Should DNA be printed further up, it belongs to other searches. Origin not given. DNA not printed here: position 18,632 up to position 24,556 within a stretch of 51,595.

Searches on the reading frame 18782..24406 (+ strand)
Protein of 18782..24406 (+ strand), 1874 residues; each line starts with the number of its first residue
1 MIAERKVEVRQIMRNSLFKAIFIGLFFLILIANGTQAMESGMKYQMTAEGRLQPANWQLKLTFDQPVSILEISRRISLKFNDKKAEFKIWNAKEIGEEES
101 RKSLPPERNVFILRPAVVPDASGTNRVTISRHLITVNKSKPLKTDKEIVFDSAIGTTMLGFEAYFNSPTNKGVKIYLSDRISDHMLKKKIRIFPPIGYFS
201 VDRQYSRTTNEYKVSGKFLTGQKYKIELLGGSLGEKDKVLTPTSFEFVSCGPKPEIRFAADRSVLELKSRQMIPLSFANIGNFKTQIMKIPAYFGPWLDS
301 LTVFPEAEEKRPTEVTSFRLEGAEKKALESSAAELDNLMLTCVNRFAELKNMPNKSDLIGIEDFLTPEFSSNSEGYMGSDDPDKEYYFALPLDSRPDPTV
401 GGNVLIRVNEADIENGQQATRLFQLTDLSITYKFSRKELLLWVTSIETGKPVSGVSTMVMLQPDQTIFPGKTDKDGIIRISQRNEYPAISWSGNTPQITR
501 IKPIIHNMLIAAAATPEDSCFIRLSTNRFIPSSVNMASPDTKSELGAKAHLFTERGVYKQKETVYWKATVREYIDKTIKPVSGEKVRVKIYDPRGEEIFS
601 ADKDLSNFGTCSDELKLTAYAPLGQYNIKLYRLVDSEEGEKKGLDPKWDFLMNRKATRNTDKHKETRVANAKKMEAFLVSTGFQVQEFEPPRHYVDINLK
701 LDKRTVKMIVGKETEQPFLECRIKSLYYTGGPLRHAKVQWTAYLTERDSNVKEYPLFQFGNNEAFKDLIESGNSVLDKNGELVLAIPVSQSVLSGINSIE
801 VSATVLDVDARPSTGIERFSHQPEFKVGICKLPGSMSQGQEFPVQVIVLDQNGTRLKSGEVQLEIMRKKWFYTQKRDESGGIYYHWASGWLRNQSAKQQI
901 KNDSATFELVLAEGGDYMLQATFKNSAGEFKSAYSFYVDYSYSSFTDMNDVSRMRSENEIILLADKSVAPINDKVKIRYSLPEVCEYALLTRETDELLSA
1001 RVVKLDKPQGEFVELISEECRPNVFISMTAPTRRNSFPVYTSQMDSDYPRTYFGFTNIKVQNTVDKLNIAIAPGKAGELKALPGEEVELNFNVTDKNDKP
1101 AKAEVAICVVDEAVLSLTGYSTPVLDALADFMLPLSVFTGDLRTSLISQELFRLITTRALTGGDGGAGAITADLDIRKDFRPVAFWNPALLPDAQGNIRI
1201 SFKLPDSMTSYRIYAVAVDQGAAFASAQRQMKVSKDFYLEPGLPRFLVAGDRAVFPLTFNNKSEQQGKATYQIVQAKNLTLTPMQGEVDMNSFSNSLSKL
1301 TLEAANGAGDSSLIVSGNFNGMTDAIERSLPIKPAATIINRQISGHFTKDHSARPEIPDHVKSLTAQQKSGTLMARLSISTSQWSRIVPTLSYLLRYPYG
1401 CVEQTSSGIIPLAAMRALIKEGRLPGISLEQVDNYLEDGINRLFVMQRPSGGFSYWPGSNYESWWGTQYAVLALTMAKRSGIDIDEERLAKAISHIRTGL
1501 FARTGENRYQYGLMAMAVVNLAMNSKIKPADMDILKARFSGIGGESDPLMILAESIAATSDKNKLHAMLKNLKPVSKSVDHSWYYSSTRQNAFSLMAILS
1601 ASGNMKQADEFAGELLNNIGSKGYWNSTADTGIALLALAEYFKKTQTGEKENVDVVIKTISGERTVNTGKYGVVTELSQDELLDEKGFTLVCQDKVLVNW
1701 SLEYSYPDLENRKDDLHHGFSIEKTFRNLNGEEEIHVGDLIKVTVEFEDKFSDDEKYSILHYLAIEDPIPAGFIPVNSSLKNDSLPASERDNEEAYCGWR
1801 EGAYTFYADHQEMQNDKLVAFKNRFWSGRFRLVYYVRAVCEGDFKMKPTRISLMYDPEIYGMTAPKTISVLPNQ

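Call 7: search_protein_families(library=pfam, proteins=[window:18782-24406:+], max_evalue=0.001)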
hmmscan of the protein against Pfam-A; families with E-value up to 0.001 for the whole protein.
window:18782-24406:+ (1874 aa): 7 families
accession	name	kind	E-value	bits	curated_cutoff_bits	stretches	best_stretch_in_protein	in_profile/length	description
PF00207.28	A2M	-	1.1e-18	67.2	21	1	1184-1269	2-88/92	Alpha-2-macroglobulin family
PF17973.7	bMG10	-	1.6e-17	64.3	26.2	1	1719-1858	1-131/131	Bacterial Alpha-2-macroglobulin MG10 domain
PF01835.25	MG2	-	1.9e-15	57.4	32.8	1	548-634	1-81/96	MG2 domain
PF07678.20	TED_complement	-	1.7e-11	44.3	22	1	1390-1496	18-123/312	A-macroglobulin TED domain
PF11974.14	bMG3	-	7.1e-11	42.4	34.9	1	425-527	1-88/103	Bacterial alpha-2-macroglobulin MG3 domain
PF07703.20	A2M_BRD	-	6.2e-09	36.7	22.7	1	964-1117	5-140/140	Alpha-2-macroglobulin bait region domain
PF17962.7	bMG6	-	2.7e-07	31.2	23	1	834-940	9-112/112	Bacterial macroglobulin domain 6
